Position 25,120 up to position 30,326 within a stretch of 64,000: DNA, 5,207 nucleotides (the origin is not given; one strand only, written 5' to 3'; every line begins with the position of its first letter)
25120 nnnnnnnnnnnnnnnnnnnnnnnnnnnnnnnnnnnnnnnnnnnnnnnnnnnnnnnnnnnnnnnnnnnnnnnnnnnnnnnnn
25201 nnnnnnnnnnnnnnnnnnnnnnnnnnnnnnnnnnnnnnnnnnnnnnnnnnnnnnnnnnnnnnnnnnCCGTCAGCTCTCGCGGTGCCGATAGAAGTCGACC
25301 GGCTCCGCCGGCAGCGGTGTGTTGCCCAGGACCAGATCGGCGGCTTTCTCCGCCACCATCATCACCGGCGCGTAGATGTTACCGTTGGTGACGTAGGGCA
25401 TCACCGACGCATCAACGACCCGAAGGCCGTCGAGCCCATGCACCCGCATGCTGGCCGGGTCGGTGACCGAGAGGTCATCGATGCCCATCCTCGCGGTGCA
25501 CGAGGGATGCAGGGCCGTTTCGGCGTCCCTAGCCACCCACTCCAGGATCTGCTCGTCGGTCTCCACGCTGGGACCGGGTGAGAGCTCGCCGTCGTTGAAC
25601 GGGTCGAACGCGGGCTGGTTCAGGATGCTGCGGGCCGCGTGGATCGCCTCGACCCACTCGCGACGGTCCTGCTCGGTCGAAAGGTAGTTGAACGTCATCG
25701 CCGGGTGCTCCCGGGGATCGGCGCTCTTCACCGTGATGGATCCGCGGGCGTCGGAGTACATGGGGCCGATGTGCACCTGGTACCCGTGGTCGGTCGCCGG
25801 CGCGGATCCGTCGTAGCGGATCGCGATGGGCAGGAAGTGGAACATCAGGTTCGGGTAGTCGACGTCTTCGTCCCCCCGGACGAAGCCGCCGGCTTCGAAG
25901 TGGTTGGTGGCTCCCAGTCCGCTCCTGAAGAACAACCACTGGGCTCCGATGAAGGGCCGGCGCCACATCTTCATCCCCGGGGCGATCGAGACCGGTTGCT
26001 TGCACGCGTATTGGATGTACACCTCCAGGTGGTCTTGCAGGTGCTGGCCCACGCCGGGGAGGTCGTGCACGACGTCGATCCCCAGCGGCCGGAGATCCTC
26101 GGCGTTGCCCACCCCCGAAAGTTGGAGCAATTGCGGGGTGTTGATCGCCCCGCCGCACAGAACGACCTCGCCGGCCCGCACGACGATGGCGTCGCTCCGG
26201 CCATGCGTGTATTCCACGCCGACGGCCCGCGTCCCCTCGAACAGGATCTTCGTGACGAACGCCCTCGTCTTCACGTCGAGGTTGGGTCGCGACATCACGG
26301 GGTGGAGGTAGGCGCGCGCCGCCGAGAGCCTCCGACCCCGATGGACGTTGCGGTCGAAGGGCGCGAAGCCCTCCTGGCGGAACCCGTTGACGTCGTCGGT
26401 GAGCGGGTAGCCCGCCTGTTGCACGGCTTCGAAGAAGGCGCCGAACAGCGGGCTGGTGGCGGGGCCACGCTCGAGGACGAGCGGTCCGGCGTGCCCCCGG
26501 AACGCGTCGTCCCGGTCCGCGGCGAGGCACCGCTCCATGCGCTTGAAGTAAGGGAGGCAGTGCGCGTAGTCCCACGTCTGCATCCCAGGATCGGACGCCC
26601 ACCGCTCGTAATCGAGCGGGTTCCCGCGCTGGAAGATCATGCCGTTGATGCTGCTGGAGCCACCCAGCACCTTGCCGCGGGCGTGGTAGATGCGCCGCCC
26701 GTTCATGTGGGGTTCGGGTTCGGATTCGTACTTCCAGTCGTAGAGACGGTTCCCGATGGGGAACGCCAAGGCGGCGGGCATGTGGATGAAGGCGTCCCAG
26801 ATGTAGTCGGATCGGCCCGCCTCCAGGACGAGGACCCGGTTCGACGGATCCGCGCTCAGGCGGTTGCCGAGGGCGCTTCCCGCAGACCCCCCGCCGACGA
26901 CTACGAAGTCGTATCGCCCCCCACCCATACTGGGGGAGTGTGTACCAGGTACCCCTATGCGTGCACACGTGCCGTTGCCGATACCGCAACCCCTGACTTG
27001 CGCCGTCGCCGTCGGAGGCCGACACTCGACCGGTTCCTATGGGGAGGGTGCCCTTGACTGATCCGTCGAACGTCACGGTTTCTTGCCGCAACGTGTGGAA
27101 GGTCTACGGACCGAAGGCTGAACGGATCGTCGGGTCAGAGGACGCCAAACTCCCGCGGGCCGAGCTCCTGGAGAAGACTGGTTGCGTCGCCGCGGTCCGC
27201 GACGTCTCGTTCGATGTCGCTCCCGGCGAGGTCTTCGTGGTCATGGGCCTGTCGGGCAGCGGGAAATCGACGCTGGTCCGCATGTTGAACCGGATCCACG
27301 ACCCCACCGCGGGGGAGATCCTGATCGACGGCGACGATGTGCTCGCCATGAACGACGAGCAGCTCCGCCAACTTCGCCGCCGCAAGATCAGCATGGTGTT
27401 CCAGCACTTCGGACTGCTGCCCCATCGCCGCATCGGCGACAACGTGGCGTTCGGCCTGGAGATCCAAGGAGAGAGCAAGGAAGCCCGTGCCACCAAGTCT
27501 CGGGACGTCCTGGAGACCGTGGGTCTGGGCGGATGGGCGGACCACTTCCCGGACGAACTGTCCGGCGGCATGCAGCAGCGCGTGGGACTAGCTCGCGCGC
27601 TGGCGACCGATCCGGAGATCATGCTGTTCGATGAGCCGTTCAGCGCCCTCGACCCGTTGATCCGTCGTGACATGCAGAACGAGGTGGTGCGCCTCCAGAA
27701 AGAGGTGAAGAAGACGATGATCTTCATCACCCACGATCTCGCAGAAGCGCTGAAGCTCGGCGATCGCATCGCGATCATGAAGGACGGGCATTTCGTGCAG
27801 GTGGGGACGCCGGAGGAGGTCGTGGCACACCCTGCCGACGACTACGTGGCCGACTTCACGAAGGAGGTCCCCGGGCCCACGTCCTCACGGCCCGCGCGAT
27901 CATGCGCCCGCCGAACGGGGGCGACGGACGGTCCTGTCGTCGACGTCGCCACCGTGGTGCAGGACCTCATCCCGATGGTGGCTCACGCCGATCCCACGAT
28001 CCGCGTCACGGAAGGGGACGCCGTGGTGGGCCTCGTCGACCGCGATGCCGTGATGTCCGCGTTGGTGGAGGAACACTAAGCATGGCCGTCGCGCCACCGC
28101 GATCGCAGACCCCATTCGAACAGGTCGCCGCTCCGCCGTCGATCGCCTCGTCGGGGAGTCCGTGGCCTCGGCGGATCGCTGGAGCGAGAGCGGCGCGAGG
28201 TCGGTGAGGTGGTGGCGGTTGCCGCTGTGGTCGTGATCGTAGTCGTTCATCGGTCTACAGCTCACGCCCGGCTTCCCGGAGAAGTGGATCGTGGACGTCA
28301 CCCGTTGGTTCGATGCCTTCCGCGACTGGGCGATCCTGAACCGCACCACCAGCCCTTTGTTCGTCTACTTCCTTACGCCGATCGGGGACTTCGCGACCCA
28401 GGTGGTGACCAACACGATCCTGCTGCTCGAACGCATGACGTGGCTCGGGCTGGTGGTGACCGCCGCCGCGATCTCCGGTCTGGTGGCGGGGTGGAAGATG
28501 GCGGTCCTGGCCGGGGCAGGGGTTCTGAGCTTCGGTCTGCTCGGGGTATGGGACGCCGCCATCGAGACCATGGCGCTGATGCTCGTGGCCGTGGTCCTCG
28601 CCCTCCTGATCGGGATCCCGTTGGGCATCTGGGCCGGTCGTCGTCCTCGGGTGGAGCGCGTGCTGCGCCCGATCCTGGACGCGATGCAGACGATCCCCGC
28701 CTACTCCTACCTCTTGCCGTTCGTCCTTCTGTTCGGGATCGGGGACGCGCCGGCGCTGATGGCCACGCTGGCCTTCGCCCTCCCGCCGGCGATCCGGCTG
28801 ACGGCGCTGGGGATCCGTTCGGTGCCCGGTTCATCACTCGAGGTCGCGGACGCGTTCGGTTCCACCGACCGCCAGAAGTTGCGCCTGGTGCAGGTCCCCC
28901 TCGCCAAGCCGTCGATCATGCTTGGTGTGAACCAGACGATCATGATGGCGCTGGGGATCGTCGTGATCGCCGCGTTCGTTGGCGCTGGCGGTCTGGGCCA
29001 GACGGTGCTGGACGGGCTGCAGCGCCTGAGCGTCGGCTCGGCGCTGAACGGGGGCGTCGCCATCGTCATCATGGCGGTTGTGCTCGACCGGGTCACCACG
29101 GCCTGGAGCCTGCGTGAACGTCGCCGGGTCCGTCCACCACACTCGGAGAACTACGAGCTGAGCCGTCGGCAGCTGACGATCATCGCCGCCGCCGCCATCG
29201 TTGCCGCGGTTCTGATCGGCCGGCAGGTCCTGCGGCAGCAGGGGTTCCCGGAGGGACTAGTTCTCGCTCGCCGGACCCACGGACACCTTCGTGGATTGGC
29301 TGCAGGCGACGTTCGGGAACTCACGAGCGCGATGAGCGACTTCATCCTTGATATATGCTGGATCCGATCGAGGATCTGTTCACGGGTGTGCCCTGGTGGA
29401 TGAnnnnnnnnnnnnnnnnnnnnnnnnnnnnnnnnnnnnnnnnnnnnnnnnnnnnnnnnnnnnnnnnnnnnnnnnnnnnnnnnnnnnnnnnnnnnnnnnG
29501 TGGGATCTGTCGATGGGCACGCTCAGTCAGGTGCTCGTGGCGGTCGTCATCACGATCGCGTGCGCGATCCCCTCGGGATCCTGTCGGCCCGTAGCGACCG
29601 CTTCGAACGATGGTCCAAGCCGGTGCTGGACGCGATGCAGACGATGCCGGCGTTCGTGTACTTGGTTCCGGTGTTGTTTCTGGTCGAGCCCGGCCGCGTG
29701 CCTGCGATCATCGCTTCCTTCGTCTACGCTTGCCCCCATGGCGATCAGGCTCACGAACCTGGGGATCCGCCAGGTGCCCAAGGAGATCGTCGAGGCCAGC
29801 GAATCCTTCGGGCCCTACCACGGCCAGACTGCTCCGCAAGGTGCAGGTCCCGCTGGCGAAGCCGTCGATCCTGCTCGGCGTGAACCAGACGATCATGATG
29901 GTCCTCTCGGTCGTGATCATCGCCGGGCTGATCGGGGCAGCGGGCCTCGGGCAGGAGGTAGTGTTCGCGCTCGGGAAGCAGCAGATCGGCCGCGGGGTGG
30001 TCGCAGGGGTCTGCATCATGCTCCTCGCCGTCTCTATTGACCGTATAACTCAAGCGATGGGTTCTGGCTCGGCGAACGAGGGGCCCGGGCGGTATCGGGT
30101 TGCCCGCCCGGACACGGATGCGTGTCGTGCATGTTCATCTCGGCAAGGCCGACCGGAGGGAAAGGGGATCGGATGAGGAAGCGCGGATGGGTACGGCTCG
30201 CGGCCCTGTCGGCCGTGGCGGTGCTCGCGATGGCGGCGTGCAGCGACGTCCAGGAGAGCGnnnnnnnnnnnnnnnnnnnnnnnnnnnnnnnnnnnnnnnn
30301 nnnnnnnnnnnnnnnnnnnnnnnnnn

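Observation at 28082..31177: Indel storm in the betaine ABC importer (proW N-terminus, proZ-like domain, proX): at least 10 frame changes in 3 kb with the amino-acid signal intact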

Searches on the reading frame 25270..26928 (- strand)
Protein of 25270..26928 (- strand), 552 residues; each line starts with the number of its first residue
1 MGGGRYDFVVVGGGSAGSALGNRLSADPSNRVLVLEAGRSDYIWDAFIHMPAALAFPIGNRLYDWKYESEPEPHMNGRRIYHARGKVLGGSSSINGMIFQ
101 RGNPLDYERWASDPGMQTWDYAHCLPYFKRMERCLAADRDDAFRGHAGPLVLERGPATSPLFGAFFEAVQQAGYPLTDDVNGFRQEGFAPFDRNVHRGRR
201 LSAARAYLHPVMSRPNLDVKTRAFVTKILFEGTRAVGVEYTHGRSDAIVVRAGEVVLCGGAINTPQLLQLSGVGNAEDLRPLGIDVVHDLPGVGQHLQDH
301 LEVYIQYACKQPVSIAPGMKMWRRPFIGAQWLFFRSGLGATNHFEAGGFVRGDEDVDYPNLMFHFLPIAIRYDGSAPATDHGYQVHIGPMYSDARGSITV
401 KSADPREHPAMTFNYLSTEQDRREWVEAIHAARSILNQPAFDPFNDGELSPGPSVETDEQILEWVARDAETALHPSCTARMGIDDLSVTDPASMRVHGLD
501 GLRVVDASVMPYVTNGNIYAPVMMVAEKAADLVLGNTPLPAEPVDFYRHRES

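Call 40: search_protein_families(library=pfam, proteins=[window:25270-26928:-])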
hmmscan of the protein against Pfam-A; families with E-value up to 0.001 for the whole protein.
window:25270-26928:- (552 aa): 3 families
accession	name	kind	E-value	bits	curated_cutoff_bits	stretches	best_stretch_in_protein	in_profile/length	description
PF00732.25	GMC_oxred_N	-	1.9e-55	188.5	23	1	6-301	1-217/218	GMC oxidoreductase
PF05199.19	GMC_oxred_C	-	1.7e-34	119.8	24.6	1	393-526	2-139/139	GMC oxidoreductase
PF01266.30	DAO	-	0.00095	19.2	27.9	0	7-38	1-31/353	FAD dependent oxidoreductase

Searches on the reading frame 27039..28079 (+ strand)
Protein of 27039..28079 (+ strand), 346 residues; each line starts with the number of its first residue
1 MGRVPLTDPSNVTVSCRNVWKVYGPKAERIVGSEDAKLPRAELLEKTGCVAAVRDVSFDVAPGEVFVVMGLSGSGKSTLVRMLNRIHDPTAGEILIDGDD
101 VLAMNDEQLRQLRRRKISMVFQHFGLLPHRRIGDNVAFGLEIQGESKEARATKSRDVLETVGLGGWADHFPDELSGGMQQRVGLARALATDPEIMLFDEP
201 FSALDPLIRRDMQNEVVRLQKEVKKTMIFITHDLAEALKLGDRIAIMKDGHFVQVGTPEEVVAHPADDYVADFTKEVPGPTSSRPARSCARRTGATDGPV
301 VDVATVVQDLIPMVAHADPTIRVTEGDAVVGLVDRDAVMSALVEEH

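Call 6: search_protein_families(library=pfam, proteins=[window:27039-28079:+])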
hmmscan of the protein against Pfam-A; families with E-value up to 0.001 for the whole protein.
window:27039-28079:+ (346 aa): 3 families
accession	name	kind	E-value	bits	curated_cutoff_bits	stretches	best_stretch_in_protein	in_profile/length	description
PF00005.33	ABC_tran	-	2.8e-35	122.3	25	1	54-201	2-136/137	ABC transporter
PF13304.12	AAA_21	-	1.5e-06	28.9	27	0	172-234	236-300/304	AAA domain, putative AbiEii toxin, Type IV TA system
PF09818.15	ABC_ATPase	-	4e-05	23.2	23.2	0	173-239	157-223/283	P-loop domain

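Call 47: search_protein_families(library=ncbifam, proteins=[window:27039-28079:+], max_evalue=0.00001)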
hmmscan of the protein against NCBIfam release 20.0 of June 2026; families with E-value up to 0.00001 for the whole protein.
window:27039-28079:+ (346 aa): 185 families (the best 25 are shown)
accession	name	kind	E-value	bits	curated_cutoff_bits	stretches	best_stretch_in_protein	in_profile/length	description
TIGR01186.1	proV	subfamily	1.4e-107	359.9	326.6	1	45-295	1-250/363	betaine/proline/choline family ABC transporter ATP-binding protein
TIGR03415.1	ABC_choXWV_ATP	equivalog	1.2e-105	353.6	483.75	1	15-277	2-268/382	choline ABC transporter ATP-binding protein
NF007480.0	PRK10070.1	equivalog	2.8e-96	322.8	444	1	14-294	5-284/400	glycine betaine/L-proline ABC transporter ATP-binding protein ProV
TIGR03265.1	PhnT2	equivalog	2.1e-67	227.8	457.7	1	46-276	13-237/353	putative 2-aminoethylphosphonate ABC transporter ATP-binding protein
TIGR00968.1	3a0106s01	subfamily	1.5e-66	224.3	342.75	1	45-277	8-234/237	sulfate ABC transporter ATP-binding protein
TIGR01187.1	potA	subfamily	3e-66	223.7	355.6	1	69-277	2-204/325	polyamine ABC transporter ATP-binding protein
NF040933.2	ABC_arch_GlcV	equivalog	4.2e-63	213.4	450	1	48-276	17-244/357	glucose ABC transporter ATP-binding protein GlcV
NF006987.0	PRK09452.1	equivalog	1.6e-62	211.3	482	1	51-277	31-251/378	spermidine/putrescine ABC transporter ATP-binding protein PotA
TIGR03258.1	PhnT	equivalog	8.3e-61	206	499.15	1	51-274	22-240/359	2-aminoethylphosphonate ABC transport system ATP-binding subunit PhnT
NF008653.0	PRK11650.1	subfamily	9.1e-61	205.9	432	1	48-274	15-235/357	sn-glycerol-3-phosphate ABC transporter ATP-binding protein UgpC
NF040840.2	tungstate_WtpC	equivalog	1.1e-60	205.8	440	1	52-274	15-231/347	tungstate ABC transporter ATP-binding protein WtpC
NF043075.1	MMSYN1_0197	equivalog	1.7e-60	204.8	550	1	52-274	17-233/341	spermidine/putrescine ABC transporter ATP-binding protein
NF008513.0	PRK11432.1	equivalog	4.9e-60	203.3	496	1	47-275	16-238/351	ferric ABC transporter ATP-binding protein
NF008621.0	PRK11607.1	equivalog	5.7e-58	196.5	613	1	49-275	31-251/377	putrescine ABC transporter ATP-binding subunit PotG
NF008105.0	PRK10851.1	equivalog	5.8e-57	193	502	1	52-277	17-240/362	sulfate/thiosulfate ABC transporter ATP-binding protein CysA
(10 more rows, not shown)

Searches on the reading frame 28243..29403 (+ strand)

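Call 6: search_protein_families(library=pfam, proteins=[window:28291-29403:+])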
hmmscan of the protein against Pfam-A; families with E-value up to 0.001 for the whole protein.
window:28291-29403:+ (370 aa): 1 family
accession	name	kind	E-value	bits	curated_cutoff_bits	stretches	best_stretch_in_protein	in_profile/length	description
PF00528.27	BPD_transp_1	-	1.4e-23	84.1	26.4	1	108-271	1-173/184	Binding-protein-dependent transport system inner membrane component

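Call 47: search_protein_families(library=ncbifam, proteins=[window:28243-29259:+], max_evalue=0.00001)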
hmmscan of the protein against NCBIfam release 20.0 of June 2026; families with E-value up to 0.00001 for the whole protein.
window:28243-29259:+ (339 aa): 8 families
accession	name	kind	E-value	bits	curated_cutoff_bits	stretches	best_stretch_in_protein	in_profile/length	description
NF008196.0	PRK10952.1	equivalog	8.4e-71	238.6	439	1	15-295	61-335/356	glycine betaine/L-proline ABC transporter permease ProW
TIGR03416.1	ABC_choXWV_perm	equivalog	3.7e-70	236.4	363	1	18-284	5-266/267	choline ABC transporter permease subunit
NF007545.0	PRK10160.1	equivalog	2e-14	53.6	342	1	92-301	66-272/275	taurine ABC transporter permease TauC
NF040733.1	ABC_perm_U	equivalog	3.4e-13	49.6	295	1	109-281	61-234/251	ABC transporter permease subunit SaoP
TIGR01097.1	PhnE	equivalog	3.8e-10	39.7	216.7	1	101-286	56-245/252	phosphonate ABC transporter, permease protein PhnE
TIGR01183.1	ntrB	equivalog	1.6e-08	34.4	209.05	1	112-284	25-198/202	nitrate ABC transporter permease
NF008470.0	PRK11365.1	equivalog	6.2e-07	29.1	347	1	111-292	67-246/263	aliphatic sulfonate ABC transporter permease SsuC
TIGR00974.1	3a0107s02c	equivalog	1.9e-06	27.2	193.45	1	97-229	49-190/272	phosphate ABC transporter permease PstA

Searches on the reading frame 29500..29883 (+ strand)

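Call 6: search_protein_families(library=pfam, proteins=[window:29500-29883:+])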
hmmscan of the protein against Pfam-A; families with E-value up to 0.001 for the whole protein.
window:29500-29883:+ (127 aa): 1 family
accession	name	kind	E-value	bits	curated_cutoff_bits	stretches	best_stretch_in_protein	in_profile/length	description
PF00528.27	BPD_transp_1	-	6.9e-05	23.1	26.4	1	24-77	3-64/184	Binding-protein-dependent transport system inner membrane component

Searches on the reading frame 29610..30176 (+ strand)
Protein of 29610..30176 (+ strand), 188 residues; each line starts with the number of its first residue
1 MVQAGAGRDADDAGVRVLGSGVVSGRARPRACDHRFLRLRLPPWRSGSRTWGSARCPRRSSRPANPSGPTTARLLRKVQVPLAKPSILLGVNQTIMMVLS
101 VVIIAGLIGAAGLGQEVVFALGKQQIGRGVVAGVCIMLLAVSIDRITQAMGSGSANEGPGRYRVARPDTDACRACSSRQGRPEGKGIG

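Call 6: search_protein_families(library=pfam, proteins=[window:29610-30176:+])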
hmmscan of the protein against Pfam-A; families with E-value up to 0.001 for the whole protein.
window:29610-30176:+ (188 aa): 1 family
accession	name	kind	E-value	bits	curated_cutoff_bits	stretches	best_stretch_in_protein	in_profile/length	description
PF00528.27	BPD_transp_1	-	0.00045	20.4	26.4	1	68-149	91-177/184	Binding-protein-dependent transport system inner membrane component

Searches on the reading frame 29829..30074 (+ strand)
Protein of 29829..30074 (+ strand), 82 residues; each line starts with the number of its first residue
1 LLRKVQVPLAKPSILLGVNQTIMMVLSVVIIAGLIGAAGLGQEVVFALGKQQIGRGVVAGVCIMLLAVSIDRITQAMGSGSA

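Call 47: search_protein_families(library=ncbifam, proteins=[window:29829-30074:+], max_evalue=0.00001)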
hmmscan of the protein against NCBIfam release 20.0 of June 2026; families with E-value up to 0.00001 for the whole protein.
window:29829-30074:+ (82 aa): 2 families
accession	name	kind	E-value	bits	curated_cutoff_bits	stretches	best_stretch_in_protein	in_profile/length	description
TIGR03416.1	ABC_choXWV_perm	equivalog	6.6e-22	78.3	363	1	1-74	194-267/267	choline ABC transporter permease subunit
NF008196.0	PRK10952.1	equivalog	2.9e-20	72.4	439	1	1-79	252-330/356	glycine betaine/L-proline ABC transporter permease ProW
